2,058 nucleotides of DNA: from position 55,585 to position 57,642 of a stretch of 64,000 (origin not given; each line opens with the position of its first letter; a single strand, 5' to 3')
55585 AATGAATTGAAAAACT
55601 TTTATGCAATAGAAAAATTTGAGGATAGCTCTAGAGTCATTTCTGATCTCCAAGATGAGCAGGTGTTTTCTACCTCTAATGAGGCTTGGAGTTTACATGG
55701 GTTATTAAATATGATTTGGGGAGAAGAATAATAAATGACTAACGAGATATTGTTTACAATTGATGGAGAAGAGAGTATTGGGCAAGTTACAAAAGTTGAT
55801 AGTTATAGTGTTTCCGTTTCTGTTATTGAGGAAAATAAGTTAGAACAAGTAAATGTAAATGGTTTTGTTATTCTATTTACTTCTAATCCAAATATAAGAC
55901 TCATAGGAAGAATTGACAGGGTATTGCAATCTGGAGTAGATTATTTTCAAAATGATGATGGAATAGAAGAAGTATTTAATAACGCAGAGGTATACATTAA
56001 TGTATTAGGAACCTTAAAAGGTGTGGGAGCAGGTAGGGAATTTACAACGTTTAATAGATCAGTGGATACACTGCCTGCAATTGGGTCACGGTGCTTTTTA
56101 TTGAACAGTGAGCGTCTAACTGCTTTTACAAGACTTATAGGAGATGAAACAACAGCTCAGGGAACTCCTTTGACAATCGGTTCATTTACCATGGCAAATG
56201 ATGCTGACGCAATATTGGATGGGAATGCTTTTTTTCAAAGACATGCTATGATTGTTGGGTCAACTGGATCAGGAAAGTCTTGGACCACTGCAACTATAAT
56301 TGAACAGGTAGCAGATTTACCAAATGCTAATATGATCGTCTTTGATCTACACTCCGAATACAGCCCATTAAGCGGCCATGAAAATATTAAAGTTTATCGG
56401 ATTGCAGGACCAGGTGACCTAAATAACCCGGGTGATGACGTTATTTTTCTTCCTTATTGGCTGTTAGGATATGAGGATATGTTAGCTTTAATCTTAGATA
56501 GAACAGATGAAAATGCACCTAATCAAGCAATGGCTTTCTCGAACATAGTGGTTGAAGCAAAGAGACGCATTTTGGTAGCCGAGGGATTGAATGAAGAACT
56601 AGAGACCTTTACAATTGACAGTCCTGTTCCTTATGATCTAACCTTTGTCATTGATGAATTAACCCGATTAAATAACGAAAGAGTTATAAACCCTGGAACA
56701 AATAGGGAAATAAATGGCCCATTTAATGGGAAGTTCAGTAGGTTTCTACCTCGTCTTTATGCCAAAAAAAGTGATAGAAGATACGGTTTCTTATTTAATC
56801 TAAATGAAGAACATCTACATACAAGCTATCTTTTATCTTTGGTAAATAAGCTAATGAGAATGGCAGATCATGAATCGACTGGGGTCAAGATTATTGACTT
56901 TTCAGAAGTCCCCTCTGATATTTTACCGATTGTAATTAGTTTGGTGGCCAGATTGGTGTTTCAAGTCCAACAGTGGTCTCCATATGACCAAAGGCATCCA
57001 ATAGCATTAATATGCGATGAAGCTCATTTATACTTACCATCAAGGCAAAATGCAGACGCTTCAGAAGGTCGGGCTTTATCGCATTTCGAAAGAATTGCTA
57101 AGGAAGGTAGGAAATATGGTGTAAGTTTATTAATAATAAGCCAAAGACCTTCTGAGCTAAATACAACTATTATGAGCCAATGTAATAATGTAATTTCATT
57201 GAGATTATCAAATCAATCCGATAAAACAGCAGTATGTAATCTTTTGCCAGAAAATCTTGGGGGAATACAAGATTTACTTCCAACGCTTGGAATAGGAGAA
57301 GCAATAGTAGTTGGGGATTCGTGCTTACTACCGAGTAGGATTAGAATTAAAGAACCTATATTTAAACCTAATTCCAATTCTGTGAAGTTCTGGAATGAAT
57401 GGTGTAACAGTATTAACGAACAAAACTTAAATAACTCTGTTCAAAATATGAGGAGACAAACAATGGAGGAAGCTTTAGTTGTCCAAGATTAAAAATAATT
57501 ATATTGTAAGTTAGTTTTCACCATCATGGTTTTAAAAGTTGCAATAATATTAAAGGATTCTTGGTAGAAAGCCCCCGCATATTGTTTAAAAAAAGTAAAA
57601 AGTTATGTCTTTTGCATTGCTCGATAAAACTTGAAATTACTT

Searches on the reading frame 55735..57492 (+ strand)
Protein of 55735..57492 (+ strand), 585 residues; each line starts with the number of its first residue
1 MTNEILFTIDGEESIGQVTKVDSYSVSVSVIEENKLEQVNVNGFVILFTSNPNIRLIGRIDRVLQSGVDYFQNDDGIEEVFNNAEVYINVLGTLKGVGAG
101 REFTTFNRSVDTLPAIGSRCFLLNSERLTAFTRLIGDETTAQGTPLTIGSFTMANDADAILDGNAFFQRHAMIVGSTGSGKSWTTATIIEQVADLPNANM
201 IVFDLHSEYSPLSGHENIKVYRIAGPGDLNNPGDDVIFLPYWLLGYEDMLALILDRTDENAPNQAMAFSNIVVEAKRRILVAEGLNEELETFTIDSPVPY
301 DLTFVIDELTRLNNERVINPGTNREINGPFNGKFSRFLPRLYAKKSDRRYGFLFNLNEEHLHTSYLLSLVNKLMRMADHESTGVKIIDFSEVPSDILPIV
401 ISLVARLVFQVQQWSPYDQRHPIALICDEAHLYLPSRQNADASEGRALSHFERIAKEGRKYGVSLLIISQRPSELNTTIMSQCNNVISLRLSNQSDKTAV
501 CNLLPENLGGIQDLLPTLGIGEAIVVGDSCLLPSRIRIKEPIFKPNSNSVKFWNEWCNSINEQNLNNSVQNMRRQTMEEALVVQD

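Call 60: search_protein_families(library=pfam, proteins=[window:55735-57492:+])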
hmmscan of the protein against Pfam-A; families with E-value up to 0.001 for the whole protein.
window:55735-57492:+ (585 aa): 6 families
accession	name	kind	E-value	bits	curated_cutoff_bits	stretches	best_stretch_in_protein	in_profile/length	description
PF01935.23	DUF87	-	6.9e-30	105.2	23.2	1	147-407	2-219/220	Helicase HerA, central domain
PF05872.18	HerA_C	-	8.4e-06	25.1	22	0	423-525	259-361/502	Helicase HerA-like C-terminal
PF01580.24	FtsK_SpoIIIE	-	9.3e-06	25.7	24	0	165-190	39-61/221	FtsK/SpoIIIE family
PF04851.21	ResIII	-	0.00019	21.8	22.5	0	168-202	23-57/164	Type III restriction enzyme, res subunit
PF10412.15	TrwB_AAD_bind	-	0.00024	20.6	20.5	0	168-209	15-55/387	Type IV secretion-system coupling protein DNA-binding domain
PF13401.12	AAA_22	-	0.00029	21.6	27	0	168-211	5-47/130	AAA domain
